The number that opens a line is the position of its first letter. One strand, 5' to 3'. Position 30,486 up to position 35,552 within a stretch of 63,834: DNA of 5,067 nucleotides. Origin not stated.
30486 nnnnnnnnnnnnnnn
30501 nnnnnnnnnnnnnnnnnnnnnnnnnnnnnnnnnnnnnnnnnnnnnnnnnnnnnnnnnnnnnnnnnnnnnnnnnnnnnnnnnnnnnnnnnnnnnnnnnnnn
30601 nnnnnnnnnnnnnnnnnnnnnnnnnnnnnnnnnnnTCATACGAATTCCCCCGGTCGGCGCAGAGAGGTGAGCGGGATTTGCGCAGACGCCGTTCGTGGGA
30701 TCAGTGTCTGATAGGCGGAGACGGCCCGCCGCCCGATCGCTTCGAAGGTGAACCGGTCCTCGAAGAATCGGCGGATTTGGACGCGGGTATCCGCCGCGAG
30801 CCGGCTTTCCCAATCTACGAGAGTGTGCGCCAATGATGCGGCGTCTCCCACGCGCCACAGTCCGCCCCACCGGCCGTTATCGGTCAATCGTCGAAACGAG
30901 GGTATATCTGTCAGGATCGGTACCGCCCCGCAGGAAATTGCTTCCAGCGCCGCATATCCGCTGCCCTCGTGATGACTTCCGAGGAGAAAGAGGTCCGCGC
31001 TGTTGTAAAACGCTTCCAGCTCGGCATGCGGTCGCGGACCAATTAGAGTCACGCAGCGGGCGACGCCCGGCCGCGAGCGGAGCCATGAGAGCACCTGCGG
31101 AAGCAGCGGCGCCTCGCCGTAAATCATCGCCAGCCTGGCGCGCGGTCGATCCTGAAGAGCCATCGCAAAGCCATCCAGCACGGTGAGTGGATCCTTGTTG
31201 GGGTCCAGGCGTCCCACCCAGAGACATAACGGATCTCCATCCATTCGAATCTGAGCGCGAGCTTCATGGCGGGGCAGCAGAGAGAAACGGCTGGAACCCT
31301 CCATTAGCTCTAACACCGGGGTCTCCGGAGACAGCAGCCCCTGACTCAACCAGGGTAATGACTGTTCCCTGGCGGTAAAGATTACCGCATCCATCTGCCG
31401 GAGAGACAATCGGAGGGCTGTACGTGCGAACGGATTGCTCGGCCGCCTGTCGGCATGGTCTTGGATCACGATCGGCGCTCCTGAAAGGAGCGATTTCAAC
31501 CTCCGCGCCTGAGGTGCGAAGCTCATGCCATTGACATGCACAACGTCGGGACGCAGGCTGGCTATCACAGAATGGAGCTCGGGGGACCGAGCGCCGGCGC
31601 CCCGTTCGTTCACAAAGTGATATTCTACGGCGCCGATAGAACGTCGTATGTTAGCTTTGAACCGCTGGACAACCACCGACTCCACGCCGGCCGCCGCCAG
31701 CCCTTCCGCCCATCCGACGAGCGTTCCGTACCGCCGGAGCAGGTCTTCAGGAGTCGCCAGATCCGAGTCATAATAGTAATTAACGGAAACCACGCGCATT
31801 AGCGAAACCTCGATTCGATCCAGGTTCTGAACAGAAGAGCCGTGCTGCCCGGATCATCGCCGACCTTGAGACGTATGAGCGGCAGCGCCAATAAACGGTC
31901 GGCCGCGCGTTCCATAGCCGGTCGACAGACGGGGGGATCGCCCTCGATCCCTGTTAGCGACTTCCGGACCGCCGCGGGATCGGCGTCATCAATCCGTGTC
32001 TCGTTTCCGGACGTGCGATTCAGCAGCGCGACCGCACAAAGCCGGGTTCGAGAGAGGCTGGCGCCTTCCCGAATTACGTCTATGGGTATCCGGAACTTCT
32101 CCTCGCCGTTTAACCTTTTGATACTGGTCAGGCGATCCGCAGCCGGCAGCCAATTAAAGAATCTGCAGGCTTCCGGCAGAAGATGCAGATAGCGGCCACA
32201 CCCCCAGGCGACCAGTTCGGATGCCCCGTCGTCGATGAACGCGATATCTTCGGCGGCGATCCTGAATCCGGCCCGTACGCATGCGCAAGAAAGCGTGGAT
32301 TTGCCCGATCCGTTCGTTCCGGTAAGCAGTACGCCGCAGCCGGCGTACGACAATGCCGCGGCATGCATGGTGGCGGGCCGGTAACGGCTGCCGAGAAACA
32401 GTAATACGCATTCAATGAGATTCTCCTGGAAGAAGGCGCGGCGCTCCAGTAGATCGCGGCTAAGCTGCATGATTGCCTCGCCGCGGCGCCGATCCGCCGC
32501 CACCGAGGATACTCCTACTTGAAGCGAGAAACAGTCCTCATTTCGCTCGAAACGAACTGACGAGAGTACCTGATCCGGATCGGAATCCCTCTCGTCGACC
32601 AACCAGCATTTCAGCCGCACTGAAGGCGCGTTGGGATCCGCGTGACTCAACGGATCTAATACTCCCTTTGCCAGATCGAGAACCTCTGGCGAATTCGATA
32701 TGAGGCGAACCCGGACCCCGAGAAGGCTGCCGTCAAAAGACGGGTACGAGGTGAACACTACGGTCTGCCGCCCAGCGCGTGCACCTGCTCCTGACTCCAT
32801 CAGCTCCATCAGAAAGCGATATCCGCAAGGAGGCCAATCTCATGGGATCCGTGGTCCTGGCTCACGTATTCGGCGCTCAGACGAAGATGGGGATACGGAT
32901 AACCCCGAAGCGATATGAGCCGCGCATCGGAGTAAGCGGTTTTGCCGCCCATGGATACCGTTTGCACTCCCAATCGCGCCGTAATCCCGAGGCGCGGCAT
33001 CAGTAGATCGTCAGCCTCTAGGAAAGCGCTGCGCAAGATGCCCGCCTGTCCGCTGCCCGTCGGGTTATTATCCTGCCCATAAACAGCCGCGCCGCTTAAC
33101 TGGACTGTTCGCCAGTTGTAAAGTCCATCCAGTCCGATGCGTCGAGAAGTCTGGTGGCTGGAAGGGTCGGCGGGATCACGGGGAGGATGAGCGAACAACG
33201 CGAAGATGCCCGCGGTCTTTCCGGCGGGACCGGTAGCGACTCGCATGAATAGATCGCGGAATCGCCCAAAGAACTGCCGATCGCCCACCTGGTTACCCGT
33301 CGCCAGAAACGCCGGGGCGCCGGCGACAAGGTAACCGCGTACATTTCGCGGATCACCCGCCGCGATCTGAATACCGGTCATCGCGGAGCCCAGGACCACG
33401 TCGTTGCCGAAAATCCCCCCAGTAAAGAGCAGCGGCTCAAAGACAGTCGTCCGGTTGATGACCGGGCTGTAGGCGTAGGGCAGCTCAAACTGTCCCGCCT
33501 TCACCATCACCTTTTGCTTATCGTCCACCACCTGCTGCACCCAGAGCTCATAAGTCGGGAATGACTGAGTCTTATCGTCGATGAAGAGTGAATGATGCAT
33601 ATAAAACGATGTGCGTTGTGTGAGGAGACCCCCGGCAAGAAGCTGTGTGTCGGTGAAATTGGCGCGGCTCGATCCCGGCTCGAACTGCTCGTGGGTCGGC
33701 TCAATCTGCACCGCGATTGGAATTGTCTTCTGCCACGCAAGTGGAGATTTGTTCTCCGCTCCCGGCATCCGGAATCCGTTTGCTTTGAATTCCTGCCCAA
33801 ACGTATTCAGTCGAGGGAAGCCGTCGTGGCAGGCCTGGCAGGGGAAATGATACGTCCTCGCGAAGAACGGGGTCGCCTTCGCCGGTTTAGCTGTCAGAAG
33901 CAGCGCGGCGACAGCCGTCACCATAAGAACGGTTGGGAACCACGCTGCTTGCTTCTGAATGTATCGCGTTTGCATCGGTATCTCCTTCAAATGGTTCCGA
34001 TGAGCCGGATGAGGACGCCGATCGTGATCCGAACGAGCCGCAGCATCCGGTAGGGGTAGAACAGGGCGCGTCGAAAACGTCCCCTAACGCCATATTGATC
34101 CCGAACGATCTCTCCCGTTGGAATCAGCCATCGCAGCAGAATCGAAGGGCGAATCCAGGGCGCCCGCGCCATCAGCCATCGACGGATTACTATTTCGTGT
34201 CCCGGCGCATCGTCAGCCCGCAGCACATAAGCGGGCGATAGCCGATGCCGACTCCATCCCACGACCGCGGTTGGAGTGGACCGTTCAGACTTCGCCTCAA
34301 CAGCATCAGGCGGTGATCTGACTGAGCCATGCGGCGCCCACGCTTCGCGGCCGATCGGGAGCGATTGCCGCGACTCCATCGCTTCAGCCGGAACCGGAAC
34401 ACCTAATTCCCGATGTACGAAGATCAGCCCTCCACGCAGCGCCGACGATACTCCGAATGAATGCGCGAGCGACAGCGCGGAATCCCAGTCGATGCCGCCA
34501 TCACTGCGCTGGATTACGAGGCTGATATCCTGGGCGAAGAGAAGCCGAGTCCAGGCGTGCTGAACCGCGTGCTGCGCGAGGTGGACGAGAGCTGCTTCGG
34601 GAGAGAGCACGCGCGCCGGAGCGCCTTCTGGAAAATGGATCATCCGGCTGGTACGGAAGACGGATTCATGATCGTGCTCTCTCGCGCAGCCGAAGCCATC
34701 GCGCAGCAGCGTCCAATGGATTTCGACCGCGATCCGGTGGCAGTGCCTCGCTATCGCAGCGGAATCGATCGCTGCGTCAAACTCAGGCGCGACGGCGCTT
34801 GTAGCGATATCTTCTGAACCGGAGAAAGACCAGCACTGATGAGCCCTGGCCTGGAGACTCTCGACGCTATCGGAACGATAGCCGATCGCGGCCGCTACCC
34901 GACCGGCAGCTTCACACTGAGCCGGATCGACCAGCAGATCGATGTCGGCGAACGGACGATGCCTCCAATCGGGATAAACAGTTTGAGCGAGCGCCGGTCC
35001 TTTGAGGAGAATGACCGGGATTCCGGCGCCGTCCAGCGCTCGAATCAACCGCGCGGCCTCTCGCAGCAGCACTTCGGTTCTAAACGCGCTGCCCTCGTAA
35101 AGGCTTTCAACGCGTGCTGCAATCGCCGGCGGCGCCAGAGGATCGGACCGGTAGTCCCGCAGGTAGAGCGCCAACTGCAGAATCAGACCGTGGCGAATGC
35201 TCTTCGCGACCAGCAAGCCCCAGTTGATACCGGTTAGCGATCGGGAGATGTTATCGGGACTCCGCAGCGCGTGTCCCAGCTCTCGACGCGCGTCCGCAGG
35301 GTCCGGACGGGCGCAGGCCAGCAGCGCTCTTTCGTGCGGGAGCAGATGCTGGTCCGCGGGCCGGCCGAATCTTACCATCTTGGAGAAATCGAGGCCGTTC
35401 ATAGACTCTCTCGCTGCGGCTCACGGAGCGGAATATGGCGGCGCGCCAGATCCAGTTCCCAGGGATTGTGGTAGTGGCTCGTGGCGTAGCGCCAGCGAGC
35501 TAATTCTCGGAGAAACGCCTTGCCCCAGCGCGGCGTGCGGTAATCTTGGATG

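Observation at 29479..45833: Thirteen-gene translationally coupled operon built around four cobalamin-type radical SAM enzymes, with no pathway I can name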

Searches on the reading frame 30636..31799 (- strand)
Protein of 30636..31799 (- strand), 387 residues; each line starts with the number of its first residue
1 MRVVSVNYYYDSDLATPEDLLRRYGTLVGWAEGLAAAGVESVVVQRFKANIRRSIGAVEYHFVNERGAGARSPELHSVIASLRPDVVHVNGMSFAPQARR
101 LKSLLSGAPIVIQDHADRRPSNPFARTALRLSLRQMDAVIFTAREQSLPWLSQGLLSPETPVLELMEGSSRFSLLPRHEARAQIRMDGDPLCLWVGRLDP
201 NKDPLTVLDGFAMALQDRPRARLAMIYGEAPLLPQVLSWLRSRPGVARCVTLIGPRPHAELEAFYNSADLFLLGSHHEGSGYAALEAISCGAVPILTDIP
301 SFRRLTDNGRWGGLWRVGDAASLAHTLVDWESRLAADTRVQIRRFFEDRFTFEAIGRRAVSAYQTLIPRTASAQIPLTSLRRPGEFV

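Call 4: search_protein_families(library=pfam, proteins=[window:30636-31799:-], max_evalue=0.01)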
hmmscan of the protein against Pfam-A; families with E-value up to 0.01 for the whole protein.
window:30636-31799:- (387 aa): 5 families
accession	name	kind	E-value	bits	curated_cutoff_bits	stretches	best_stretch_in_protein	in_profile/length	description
PF13692.12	Glyco_trans_1_4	-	4.4e-17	63.1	27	1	190-328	2-137/142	Glycosyl transferases group 1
PF00534.26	Glycos_transf_1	-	4.6e-16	59.3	26.4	1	180-331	5-156/172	Glycosyl transferases group 1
PF13579.12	Glyco_trans_4_4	-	1e-09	39.4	29.7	1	30-144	10-136/158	Glycosyl transferase 4-like domain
PF13439.12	Glyco_transf_4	-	7.9e-08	32.9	28.5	1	30-143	11-141/170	Glycosyltransferase Family 4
PF20706.3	GT4-conflict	-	0.00032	20.2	26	1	258-296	272-309/385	Family 4 Glycosyltransferase in conflict systems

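Call 6: search_protein_families(library=ncbifam, proteins=[window:30636-31799:-], max_evalue=0.001)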
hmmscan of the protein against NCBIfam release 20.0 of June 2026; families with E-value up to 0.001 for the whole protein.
window:30636-31799:- (387 aa): 11 families
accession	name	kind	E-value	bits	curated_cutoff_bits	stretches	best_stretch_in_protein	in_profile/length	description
TIGR04047.1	MSMEG_0565_glyc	hypoth_equivalog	1.3e-15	57.4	259.85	1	177-364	178-372/373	MSMEG_0565 family glycosyltransferase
TIGR03088.1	stp2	hypoth_equivalog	1.4e-15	57.3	409.05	1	73-366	71-373/374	TIGR03088 family PEP-CTERM/XrtA system glycosyltransferase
TIGR03449.1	mycothiol_MshA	equivalog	1.9e-13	50.1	462.5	1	177-330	207-366/406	D-inositol-3-phosphate glycosyltransferase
TIGR03999.1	thiol_BshA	equivalog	4.7e-12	45.5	273.7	1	180-364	189-371/375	N-acetyl-alpha-D-glucosaminyl L-malate synthase BshA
NF041876.1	EPS_EpsE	equivalog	2e-11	43.7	400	1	195-332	220-360/389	exopolysaccharide biosynthesis GT4 family glycosyltransferase EpsE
TIGR04157.1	glyco_rSAM_CFB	subfamily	8e-09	35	400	1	179-296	216-328/406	TIGR04157 family glycosyltransferase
NF038229.1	Glyco4_Geo_Pelo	equivalog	2.1e-06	27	400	1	182-318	154-288/338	GPMC system family 4 glycosyltransferase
TIGR04063.1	stp3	hypoth_equivalog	6.3e-06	25.3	442.05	1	208-366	232-395/397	TIGR04063 family PEP-CTERM/XrtA system glycosyltransferase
TIGR04348.1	TIGR04348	equivalog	6.6e-05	22.1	300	1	193-331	141-275/310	selenoneine biosynthesis selenosugar synthase SenB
NF053513.1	Gtran_IagA_BgsA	equivalog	0.0001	21.4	460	1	258-308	226-276/333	LTA glycolipid anchor biosynthesis glycosyltransferase, IagA/BgsA family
NF050063.1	ProtGlycPglJ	equivalog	0.00031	20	500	1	180-327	186-326/363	N-acetylgalactosamine-N,N'-diacetylbacillosaminyl-diphospho-undecaprenol 4-alpha-N-acetylgalactosaminyltransferase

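Call 96: search_protein_families(library=padloc, proteins=[window:30636-31799:-], max_evalue=0.001)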
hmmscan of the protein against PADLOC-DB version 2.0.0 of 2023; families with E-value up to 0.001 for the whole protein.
window:30636-31799:- (387 aa): 0 families

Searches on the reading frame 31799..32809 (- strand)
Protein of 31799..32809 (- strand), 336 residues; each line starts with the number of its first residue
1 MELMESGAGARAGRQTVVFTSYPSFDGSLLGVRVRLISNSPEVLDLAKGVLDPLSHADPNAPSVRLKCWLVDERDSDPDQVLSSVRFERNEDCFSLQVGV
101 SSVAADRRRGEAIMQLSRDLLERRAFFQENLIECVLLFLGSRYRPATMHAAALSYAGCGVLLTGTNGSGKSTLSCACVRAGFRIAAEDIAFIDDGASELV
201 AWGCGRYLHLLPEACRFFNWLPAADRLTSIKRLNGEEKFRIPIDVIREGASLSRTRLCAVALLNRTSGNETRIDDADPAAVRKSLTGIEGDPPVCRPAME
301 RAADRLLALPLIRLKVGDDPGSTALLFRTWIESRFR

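Call 4: search_protein_families(library=pfam, proteins=[window:31799-32809:-], max_evalue=0.01)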
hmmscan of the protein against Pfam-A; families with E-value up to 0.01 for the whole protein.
window:31799-32809:- (336 aa): 2 families
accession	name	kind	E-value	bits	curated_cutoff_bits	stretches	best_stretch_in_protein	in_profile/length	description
PF07475.17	Hpr_kinase_C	-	2.7e-06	27.4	33.3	1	147-196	8-57/171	HPr Serine kinase C-terminal domain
PF13555.12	AAA_29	-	0.00027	21.1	27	1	150-173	16-38/61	P-loop containing region of AAA domain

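Call 6: search_protein_families(library=ncbifam, proteins=[window:31799-32809:-], max_evalue=0.001)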
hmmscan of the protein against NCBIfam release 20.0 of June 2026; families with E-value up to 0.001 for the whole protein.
window:31799-32809:- (336 aa): 4 families
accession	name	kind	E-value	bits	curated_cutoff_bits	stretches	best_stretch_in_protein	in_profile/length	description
TIGR04352.1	HprK_rel_A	equivalog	2.2e-08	33.6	200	1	147-199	98-150/280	HprK-related kinase A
NF003883.0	PRK05428.2-1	equivalog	1.6e-06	27.6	252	1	146-199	16-70/189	HPr kinase/phosphorylase-related protein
TIGR00679.1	hpr-ser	equivalog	5.1e-06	25.9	240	1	146-195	132-181/300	HPr(Ser) kinase/phosphatase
TIGR04355.1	HprK_rel_B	hypoth_equivalog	1.1e-05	24.7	200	1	148-205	147-204/351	HprK-related kinase B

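Call 87: search_solved_structures(query=window:31799-32809:-, max_evalue=1)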
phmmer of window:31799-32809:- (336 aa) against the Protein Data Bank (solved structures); distinct sequences matched with E-value up to 1: 10.
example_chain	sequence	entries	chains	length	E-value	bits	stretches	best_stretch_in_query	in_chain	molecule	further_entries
1ko7_A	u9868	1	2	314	0.00055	22.1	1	142-202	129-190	Hpr kinase/phosphatase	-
1jb1_A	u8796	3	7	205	0.0018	20.4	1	145-192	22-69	HPRK PROTEIN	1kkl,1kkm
2qmh_A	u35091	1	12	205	0.0019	20.4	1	145-192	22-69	HPr kinase/phosphorylase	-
9y6s_8R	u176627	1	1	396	0.019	17.1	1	272-325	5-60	Leucine-rich repeat protein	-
3uie_A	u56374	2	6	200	0.044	15.9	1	153-182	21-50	Adenylyl-sulfate kinase 1, chloroplastic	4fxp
3tqf_A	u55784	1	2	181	0.072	15.2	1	147-200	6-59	Hpr(Ser) kinase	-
1knx_A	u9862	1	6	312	0.085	15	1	124-184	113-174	Probable HPr(Ser) kinase/phosphatase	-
9hle_A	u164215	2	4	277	0.22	13.6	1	147-195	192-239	Copper transporter MctB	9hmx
9m9z_A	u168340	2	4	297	0.27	13.3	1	147-195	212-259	Copper transporter MctB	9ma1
5lj9_A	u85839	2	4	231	0.3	13.2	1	154-196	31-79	Macrolide export ATP-binding/permease protein MacB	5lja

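Call 96: search_protein_families(library=padloc, proteins=[window:31799-32809:-], max_evalue=0.001)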
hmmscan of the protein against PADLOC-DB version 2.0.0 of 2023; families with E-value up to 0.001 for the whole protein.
window:31799-32809:- (336 aa): 0 families

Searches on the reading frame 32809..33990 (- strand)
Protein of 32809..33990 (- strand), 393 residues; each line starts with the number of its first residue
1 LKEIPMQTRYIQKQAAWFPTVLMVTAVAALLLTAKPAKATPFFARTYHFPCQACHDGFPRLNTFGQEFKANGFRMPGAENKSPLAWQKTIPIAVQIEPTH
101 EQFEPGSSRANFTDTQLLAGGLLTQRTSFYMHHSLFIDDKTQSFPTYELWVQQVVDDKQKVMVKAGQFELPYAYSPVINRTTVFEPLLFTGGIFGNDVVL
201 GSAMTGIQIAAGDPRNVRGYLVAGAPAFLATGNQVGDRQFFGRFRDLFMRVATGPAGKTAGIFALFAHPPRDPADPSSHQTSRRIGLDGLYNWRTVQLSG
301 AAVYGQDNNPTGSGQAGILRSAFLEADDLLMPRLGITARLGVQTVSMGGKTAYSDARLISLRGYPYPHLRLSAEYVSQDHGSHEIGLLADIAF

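Call 4: search_protein_families(library=pfam, proteins=[window:32809-33990:-], max_evalue=0.01)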
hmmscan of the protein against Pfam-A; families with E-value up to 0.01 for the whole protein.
window:32809-33990:- (393 aa): 0 families

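Call 6: search_protein_families(library=ncbifam, proteins=[window:32809-33990:-], max_evalue=0.001)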
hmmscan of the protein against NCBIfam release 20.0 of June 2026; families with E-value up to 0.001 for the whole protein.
window:32809-33990:- (393 aa): 0 families

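Call 72: find_homologous_proteins(query=window:32809-33975:-)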
Query window:32809-33975:- (388 aa): 50 proteins with E <= 0.001 among 8000 candidates.
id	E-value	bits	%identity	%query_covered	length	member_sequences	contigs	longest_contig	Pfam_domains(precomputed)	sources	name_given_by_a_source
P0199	1.3e-262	889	100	100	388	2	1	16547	-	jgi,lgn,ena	-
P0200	3.8e-133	463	54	96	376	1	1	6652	-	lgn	-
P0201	8.6e-132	458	54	96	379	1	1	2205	-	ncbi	-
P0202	1.3e-131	458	54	96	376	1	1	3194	-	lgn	-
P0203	2.9e-130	453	54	94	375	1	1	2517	-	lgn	-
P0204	5.9e-129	449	54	96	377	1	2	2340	-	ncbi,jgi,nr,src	ncbi:MAG TPA: hypothetical protein VKT32_08055 [Chthonomonadaceae bacterium]|nr:hypothetical protein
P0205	1.6e-128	447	54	94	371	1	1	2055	-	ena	-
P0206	3.8e-128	446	53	93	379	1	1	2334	-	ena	-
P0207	8.3e-128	445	55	91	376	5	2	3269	-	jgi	jgi:hypothetical protein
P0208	1.6e-127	444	54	91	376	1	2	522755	-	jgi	-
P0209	1.7e-127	444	54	92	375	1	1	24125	-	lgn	-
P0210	6.9e-127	442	52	96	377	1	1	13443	-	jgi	jgi:hypothetical protein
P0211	1.1e-126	441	54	95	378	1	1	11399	-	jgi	jgi:hypothetical protein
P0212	2.5e-126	440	53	96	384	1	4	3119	-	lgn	-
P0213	4.2e-125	436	53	94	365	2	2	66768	-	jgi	jgi:hypothetical protein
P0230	7.9e-120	419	48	93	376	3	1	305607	-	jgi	-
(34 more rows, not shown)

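Call 73: find_encoding_contigs(protein=P0208, flank=10000, max_places=1)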
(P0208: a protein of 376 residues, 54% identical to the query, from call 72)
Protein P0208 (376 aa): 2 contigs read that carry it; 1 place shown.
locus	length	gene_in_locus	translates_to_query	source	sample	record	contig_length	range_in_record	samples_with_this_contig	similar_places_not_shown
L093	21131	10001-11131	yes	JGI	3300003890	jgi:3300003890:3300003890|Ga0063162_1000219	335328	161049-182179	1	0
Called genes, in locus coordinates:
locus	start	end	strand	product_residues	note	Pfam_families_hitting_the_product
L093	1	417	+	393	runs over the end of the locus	PF10531:SLBB, PF22461:SLBB_2, PF10531:SLBB, PF22461:SLBB_2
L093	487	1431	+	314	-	-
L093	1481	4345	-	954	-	PF13401:AAA_22, PF25872:HTH_77, PF07719:TPR_2 (faint), PF13424:TPR_12, PF13374:TPR_10 (weak), PF13432:TPR_16 (weak), PF17874:TPR_MalT (weak), PF13424:TPR_12, +3 more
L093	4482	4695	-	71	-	-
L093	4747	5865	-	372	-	PF01408:GFO_IDH_MocA, PF21252:Glyco_hydro_109_C (faint)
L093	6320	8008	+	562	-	PF00920:ILVD_EDD_N, PF24877:ILV_EDD_C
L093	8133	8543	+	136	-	-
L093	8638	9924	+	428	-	PF14907:NTP_transf_5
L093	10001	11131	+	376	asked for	-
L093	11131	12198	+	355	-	PF07475:Hpr_kinase_C (weak)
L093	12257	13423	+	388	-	PF13439:Glyco_transf_4, PF13579:Glyco_trans_4_4, PF00534:Glycos_transf_1, PF13692:Glyco_trans_1_4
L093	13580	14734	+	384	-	PF13439:Glyco_transf_4, PF13477:Glyco_trans_4_2 (weak), PF13579:Glyco_trans_4_4, PF20706:GT4-conflict, PF00534:Glycos_transf_1, PF13692:Glyco_trans_1_4, PF13524:Glyco_trans_1_2 (weak)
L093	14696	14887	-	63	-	-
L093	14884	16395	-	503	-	-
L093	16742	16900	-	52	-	-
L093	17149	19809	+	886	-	PF07583:PSCyt2, PF07587:PSD1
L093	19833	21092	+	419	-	-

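Call 74: find_encoding_contigs(protein=P0230, flank=10000, max_places=1)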
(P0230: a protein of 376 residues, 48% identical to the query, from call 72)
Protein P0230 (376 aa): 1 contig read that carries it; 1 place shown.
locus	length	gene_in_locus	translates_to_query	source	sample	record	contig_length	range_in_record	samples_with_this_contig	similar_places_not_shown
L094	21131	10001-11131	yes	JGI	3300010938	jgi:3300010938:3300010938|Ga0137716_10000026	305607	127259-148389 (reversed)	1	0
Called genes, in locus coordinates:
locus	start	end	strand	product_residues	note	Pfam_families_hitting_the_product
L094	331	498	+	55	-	-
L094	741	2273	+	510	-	PF05362:Lon_C (weak), PF13541:ChlI, PF00493:MCM (faint), PF01078:Mg_chelatase, PF07728:AAA_5 (faint), PF13335:Mg_chelatase_C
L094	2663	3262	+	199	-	PF06439:3keto-disac_hyd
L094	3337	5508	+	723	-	PF07494:Reg_prop (faint)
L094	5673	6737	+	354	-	PF01408:GFO_IDH_MocA, PF22725:GFO_IDH_MocA_C3, PF02894:GFO_IDH_MocA_C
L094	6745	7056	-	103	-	-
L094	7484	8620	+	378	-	PF13439:Glyco_transf_4 (weak), PF13579:Glyco_trans_4_4 (weak), PF00534:Glycos_transf_1, PF13692:Glyco_trans_1_4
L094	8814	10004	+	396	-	PF14907:NTP_transf_5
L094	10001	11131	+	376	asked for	-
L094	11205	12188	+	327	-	PF07475:Hpr_kinase_C (weak)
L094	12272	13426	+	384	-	PF13439:Glyco_transf_4, PF20706:GT4-conflict, PF00534:Glycos_transf_1, PF13692:Glyco_trans_1_4, PF13524:Glyco_trans_1_2 (weak)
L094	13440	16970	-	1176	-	PF13439:Glyco_transf_4 (weak), PF20706:GT4-conflict, PF00534:Glycos_transf_1, PF13692:Glyco_trans_1_4, PF14559:TPR_19, PF00535:Glycos_transf_2, PF13432:TPR_16, PF13414:TPR_11, +29 more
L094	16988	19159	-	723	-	PF13524:Glyco_trans_1_2, PF07719:TPR_2 (faint), PF13431:TPR_17 (faint), PF13414:TPR_11 (faint), PF14559:TPR_19 (weak), PF13428:TPR_14, PF13432:TPR_16 (weak)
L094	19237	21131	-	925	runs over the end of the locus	PF00535:Glycos_transf_2, PF10111:Glyco_tranf_2_2 (weak), PF13641:Glyco_tranf_2_3 (weak), PF00534:Glycos_transf_1, PF13692:Glyco_trans_1_4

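Call 96: search_protein_families(library=padloc, proteins=[window:32809-33975:-], max_evalue=0.001)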
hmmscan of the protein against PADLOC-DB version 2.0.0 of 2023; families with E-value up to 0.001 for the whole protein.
window:32809-33975:- (388 aa): 0 families

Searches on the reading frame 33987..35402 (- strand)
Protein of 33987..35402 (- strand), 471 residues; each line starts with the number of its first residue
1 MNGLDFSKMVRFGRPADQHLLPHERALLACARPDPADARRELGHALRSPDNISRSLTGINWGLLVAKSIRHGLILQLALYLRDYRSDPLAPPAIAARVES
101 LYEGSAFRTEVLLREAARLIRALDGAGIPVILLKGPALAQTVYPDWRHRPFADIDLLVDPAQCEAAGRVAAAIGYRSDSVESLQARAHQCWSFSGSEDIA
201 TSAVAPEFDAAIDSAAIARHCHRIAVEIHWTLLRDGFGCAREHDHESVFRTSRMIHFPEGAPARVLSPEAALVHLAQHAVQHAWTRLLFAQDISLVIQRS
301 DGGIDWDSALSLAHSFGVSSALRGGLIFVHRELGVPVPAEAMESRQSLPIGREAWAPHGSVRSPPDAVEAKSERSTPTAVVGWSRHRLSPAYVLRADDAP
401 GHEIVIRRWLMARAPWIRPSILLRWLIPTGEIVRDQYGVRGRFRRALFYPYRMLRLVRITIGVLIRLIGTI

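Call 4: search_protein_families(library=pfam, proteins=[window:33987-35402:-], max_evalue=0.01)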
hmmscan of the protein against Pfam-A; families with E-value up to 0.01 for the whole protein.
window:33987-35402:- (471 aa): 1 family
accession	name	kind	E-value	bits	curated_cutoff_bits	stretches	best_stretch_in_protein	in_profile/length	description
PF14907.12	NTP_transf_5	-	1e-45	156.7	31.2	1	59-331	3-246/249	Uncharacterised nucleotidyltransferase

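Call 6: search_protein_families(library=ncbifam, proteins=[window:33987-35402:-], max_evalue=0.001)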
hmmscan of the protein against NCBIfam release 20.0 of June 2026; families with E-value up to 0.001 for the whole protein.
window:33987-35402:- (471 aa): 0 families

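Call 88: search_solved_structures(query=window:33987-35402:-, max_evalue=1)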
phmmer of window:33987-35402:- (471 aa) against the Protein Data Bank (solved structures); distinct sequences matched with E-value up to 1: 0.

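Call 96: search_protein_families(library=padloc, proteins=[window:33987-35402:-], max_evalue=0.001)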
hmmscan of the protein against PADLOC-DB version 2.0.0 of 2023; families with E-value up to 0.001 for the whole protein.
window:33987-35402:- (471 aa): 0 families
